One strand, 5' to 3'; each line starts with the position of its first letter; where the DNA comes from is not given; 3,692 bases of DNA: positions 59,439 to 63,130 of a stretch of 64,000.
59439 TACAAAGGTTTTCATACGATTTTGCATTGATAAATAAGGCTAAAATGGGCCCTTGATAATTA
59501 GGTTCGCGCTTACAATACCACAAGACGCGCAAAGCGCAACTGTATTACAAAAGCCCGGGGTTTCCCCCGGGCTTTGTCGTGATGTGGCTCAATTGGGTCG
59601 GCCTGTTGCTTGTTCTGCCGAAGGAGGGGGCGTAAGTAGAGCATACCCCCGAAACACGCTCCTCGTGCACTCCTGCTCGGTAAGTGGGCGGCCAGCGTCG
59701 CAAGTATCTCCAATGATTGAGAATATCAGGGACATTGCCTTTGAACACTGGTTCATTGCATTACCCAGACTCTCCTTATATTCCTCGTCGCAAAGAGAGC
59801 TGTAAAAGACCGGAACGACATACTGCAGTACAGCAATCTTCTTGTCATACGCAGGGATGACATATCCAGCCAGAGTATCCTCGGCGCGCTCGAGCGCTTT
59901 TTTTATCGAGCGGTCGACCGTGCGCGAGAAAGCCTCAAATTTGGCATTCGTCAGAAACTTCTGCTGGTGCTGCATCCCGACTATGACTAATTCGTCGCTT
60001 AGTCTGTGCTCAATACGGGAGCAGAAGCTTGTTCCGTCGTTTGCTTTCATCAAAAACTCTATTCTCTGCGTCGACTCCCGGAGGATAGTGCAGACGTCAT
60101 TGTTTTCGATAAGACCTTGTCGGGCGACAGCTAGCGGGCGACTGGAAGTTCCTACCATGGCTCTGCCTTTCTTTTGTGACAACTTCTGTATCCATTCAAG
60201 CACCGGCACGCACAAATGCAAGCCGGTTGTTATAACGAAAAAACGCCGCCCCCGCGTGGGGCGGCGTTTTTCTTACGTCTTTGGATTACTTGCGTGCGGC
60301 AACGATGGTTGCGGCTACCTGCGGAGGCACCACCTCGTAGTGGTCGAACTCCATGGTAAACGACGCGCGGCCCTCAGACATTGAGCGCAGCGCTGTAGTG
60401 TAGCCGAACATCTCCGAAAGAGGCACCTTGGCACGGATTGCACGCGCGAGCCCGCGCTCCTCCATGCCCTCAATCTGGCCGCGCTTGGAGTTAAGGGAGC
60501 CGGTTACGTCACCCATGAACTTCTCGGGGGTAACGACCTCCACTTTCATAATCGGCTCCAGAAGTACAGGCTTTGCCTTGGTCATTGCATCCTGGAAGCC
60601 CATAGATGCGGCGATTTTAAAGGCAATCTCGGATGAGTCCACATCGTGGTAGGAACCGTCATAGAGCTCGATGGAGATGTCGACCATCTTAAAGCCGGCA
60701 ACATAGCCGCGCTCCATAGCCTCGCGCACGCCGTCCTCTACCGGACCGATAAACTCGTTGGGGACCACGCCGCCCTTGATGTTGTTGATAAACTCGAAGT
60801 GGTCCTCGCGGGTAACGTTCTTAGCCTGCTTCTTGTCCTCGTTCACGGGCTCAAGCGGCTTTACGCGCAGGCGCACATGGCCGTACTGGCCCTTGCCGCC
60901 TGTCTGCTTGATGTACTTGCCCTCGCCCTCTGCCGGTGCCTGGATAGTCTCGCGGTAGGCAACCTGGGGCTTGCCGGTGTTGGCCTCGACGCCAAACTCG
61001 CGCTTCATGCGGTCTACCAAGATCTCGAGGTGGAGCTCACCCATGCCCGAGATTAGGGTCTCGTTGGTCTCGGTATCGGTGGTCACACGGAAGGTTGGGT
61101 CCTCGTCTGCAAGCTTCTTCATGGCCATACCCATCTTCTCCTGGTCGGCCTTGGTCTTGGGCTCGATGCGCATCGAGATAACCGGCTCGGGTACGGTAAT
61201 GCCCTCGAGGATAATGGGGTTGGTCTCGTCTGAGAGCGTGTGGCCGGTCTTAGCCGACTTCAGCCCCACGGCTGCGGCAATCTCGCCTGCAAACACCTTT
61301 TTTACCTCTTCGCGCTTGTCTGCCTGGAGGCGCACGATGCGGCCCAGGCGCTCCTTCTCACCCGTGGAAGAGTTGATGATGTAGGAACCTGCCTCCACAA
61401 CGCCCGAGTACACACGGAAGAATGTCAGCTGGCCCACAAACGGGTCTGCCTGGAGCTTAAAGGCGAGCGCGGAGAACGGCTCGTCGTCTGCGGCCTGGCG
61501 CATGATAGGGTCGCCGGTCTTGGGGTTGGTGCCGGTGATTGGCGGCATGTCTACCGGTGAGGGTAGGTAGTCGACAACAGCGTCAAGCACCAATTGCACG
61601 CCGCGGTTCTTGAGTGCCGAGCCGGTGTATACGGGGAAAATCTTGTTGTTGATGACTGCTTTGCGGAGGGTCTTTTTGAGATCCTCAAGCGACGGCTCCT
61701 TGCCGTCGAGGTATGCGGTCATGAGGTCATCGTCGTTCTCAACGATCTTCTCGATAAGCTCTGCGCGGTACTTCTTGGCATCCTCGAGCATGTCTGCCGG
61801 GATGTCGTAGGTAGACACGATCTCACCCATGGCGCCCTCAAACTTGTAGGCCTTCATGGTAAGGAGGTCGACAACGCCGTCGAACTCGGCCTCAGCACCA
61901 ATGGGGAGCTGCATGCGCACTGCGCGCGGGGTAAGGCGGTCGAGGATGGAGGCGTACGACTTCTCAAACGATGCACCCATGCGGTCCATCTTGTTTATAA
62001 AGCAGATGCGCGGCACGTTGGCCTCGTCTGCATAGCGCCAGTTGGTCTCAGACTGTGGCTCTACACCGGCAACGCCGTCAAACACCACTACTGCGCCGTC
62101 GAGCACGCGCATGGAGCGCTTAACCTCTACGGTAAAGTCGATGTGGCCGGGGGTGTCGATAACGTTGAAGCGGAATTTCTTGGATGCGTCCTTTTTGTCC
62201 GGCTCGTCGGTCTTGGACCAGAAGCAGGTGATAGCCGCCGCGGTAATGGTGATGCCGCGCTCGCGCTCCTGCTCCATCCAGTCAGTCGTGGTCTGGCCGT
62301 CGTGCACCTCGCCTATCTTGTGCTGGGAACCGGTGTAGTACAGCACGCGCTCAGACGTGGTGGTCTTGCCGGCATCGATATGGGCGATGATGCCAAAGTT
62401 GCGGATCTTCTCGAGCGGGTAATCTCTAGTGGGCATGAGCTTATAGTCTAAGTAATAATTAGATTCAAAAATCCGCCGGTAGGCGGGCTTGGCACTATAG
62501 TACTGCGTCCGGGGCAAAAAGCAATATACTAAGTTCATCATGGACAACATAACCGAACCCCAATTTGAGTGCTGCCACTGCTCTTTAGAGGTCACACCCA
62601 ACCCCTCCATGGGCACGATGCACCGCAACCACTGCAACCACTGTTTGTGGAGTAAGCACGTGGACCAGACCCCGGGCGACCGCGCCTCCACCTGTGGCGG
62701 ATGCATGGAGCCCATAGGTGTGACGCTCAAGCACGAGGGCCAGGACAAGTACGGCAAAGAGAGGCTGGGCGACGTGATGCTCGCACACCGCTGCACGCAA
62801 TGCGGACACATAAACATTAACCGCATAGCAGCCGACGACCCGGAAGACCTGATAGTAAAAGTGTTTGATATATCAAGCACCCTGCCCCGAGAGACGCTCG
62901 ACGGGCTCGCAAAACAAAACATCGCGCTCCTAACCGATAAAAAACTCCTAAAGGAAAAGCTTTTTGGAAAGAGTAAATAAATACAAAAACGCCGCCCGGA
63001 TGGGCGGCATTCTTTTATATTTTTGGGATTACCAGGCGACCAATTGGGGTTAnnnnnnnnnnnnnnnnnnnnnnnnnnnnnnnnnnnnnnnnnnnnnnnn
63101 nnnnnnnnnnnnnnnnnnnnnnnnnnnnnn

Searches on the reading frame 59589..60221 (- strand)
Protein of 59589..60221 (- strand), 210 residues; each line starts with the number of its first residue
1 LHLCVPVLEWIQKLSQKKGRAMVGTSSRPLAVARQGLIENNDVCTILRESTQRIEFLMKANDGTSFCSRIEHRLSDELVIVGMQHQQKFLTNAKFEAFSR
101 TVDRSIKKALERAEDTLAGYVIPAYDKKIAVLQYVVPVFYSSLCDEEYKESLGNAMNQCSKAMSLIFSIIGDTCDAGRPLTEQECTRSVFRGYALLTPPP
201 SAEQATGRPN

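Call 3: search_protein_families(library=pfam, proteins=[window:59589-60221:-], max_evalue=0.01)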
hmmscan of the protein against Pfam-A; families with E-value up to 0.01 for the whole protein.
window:59589-60221:- (210 aa): 0 families

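Call 32: find_homologous_proteins(query=window:59589-60158:-)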
Query window:59589-60158:- (189 aa): 1 proteins with E <= 0.001 among 54 candidates.
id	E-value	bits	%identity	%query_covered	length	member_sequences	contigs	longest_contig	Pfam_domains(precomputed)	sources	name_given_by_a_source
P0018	7.4e-120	415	100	100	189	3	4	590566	-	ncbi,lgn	-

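Call 33: find_encoding_contigs(protein=P0018, flank=10000, max_places=6)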
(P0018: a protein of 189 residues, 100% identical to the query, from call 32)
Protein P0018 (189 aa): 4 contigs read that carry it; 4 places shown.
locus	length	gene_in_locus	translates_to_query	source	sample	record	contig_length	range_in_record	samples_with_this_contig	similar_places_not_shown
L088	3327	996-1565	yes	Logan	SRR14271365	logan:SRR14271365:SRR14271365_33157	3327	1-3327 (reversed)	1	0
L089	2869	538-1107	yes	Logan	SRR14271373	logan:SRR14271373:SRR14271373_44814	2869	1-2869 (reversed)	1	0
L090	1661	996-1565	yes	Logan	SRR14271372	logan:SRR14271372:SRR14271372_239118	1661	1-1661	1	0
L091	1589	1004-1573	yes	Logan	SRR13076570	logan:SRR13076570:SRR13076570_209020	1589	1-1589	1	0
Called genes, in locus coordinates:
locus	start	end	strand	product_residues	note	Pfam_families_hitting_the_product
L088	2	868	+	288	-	?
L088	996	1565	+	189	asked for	-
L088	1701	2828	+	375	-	PF01471:PG_binding_1 (weak)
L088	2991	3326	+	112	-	?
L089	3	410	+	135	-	?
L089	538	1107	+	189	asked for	-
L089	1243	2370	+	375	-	PF01471:PG_binding_1 (weak)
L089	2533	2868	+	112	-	?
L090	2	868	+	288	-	?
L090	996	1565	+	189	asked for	-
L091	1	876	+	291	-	?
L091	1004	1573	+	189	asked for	-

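Call 50: search_protein_families(library=pfam, proteins=[window:59589-60158:-], max_evalue=1)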
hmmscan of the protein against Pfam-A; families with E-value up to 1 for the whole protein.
window:59589-60158:- (189 aa): 1 family
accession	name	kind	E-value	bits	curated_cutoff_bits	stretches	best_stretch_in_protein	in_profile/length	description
PF04753.17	Corona_NS12-7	-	0.21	12.4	25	1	17-94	20-96/109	Coronavirus non-structural protein NS12.7 family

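Call 51: search_protein_families(library=phrogs, proteins=[window:59589-60158:-], max_evalue=0.01)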
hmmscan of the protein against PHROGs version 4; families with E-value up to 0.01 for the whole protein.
window:59589-60158:- (189 aa): 0 families

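Call 52: search_protein_families(library=padloc, proteins=[window:59589-60158:-], max_evalue=0.01)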
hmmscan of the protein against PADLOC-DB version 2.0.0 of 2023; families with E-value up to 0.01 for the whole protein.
window:59589-60158:- (189 aa): 0 families

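Call 79: search_protein_families(library=ncbifam, proteins=[window:59589-60158:-], max_evalue=0.1)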
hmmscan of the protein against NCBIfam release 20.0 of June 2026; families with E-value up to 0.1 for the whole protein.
window:59589-60158:- (189 aa): 0 families

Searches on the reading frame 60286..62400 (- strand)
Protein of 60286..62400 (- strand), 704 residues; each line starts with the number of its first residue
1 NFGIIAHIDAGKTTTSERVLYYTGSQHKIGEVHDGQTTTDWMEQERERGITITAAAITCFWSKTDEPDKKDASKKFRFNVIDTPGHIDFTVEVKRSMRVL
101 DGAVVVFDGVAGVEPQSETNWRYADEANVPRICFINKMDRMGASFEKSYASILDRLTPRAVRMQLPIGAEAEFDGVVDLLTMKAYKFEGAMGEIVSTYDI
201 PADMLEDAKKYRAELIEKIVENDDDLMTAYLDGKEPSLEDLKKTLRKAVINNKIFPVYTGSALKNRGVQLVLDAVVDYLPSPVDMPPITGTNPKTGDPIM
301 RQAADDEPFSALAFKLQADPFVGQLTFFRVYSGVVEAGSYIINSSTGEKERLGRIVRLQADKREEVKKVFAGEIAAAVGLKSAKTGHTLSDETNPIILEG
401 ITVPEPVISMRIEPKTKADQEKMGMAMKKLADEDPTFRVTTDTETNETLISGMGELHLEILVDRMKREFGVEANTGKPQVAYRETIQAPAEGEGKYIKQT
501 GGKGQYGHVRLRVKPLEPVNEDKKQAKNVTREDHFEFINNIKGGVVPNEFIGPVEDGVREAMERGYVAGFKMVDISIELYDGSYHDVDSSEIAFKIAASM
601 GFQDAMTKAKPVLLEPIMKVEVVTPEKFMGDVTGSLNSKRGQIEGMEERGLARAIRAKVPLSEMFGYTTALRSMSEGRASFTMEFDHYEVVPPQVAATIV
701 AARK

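Call 3: search_protein_families(library=pfam, proteins=[window:60286-62400:-], max_evalue=0.01)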
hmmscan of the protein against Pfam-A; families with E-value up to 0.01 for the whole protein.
window:60286-62400:- (704 aa): 8 families
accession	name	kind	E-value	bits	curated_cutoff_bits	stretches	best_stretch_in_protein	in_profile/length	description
PF00009.33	GTP_EFTU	-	2e-60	204.1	26.5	1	1-281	5-188/188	Elongation factor Tu GTP binding domain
PF03764.24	EFG_IV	-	8.5e-40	135.7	24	1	478-610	1-121/121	Elongation factor G, domain IV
PF14492.12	EFG_III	-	4.3e-34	116.8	27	1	403-477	1-75/75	Elongation Factor G, domain III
PF00679.30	EFG_C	-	2.2e-30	105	27.9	1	612-697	1-87/89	Elongation factor G C-terminus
PF22042.2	EF-G_D2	-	1.4e-15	57.6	27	1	308-391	1-83/84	Elongation factor G domain 2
PF03144.31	GTP_EFTU_D2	-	6.2e-15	55.8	30.3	1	323-389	1-72/73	Elongation factor Tu domain 2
PF16658.11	RF3_C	-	1.4e-06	28.6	40.1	1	406-489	9-92/132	Class II release factor RF3, C-terminal domain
PF01926.29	MMR_HSR1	-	0.0038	17.8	21.9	0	63-137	32-113/113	50S ribosome-binding GTPase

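Call 9: find_related_loci(query=window:60286-62400:-, collection=genome_contigs, flank=10000)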
Query window:60286-62400:- (704 aa) in genome_contigs; peptide patterns used: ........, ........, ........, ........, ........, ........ (x = any residue, [..] = any of these).
600 stretches matched a pattern (row limit reached: there are more); 599 encode a relative of the query (tblastn E <= 1e-3); the best 80 are kept; 80 distinct loci.
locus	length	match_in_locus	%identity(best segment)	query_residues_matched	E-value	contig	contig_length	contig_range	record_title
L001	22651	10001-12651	83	1-704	0e+0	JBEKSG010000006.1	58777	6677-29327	MAG: Minisyncoccia bacterium isolate SPRUCE 529 SPRUCE_529_6, whole genome shotgun sequence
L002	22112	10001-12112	77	1-704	0e+0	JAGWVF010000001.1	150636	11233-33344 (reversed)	MAG: Patescibacteria group bacterium isolate REEB413 contig-150_44, whole genome shotgun sequence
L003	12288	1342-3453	78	1-704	0e+0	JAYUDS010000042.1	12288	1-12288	MAG: Candidatus Adlerbacteria bacterium isolate GFS_7244 GFS_7244_41, whole genome shotgun sequence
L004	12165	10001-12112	77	1-704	0e+0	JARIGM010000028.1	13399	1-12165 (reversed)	MAG: Candidatus Kaiserbacteria bacterium isolate CullarsAll.DT.26 k141_617910, whole genome shotgun sequence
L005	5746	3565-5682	77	1-704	0e+0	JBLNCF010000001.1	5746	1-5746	MAG: Bacillota bacterium isolate MAG132 PRJNA950955_bin39_renamed_0, whole genome shotgun sequence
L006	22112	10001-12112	76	1-704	0e+0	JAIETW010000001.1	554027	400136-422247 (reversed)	MAG: Patescibacteria group bacterium isolate time.spades.CONCOCT.2.5kb_081 c_000000000001, whole genome shotgun sequence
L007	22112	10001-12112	78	1-704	0e+0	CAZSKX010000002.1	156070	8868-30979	MAG TPA_asm: uncultured Candidatus Saccharibacteria bacterium isolate SRP319275_co1_146 genome assembly, contig: NODE_33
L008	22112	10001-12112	77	1-704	0e+0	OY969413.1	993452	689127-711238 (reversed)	MAG: Candidatus Kaiserbacteria bacterium isolate MFD01223.bin.1.23 genome assembly, chromosome: 1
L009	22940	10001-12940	76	1-704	0e+0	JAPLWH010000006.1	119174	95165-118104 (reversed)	MAG: Candidatus Kaiserbacteria bacterium isolate LacPavin_0818_WC50_MAG_53_14 LacPavin_0818_WC50_scaffold_156335, whole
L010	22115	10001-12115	77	1-704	0e+0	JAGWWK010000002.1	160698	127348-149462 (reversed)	MAG: Patescibacteria group bacterium isolate REEB441 contig-150_70, whole genome shotgun sequence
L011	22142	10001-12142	73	1-704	0e+0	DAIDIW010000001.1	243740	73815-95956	MAG TPA_asm: Candidatus Kaiserbacteria bacterium isolate clean371 k141_502389, whole genome shotgun sequence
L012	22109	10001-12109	75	1-704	0e+0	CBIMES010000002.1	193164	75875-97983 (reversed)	MAG TPA_asm: uncultured bacterium isolate SRR16817029_binner123_Refined_20 genome assembly, contig: ERZ27393973.28, whol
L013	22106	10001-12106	74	1-704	0e+0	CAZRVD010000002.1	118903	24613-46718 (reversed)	MAG TPA_asm: uncultured Candidatus Saccharibacteria bacterium isolate SRP178908_co1_5 genome assembly, contig: NODE_59_l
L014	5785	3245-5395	73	1-704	0e+0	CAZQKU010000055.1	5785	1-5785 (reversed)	MAG TPA_asm: uncultured Candidatus Saccharibacteria bacterium isolate binchicken_co3_590 genome assembly, contig: NODE_4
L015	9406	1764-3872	74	1-704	0e+0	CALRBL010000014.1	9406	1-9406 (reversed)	MAG: Candidatus Nomurabacteria bacterium isolate MsH-01oct19-81 genome assembly, contig: MsH-01oct19-C16155, whole genom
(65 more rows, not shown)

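Call 50: search_protein_families(library=pfam, proteins=[L003:3572-5650:+, L010:12718-15201:+], max_evalue=1)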
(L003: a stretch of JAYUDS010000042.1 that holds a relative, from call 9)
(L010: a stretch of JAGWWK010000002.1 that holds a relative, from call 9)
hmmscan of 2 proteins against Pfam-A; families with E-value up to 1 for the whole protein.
L003:3572-5650:+ (692 aa): 4 families
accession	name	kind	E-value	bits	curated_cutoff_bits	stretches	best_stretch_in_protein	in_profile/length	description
PF00127.26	Copper-bind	-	2.7e-11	44.2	21.2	1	611-690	4-98/99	Copper binding proteins, plastocyanin/azurin family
PF13473.12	Cupredoxin_1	-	2.5e-09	37.5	27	1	610-690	21-104/104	Cupredoxin-like domain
PF01471.23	PG_binding_1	-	4.6e-08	33.6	23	2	113-150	20-57/57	Putative peptidoglycan binding domain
PF18911.6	PKD_4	-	0.32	11.5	27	1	277-335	16-66/85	PKD domain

L010:12718-15201:+ (827 aa): 1 family
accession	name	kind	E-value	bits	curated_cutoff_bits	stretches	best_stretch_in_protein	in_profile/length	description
PF01471.23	PG_binding_1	-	2e-08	34.7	23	1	82-137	3-56/57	Putative peptidoglycan binding domain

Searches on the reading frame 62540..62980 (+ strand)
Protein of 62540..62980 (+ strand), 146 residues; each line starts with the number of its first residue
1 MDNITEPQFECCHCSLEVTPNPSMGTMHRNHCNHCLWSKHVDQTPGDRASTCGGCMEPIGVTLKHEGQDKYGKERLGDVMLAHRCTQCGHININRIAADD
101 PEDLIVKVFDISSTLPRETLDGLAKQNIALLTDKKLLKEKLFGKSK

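Call 3: search_protein_families(library=pfam, proteins=[window:62540-62980:+], max_evalue=0.01)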
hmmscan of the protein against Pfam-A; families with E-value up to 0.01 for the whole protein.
window:62540-62980:+ (146 aa): 1 family
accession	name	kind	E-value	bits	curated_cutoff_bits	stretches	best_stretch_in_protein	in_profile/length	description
PF12647.12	RNHCP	-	1.9e-26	92.3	24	1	8-105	3-89/90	RNHCP domain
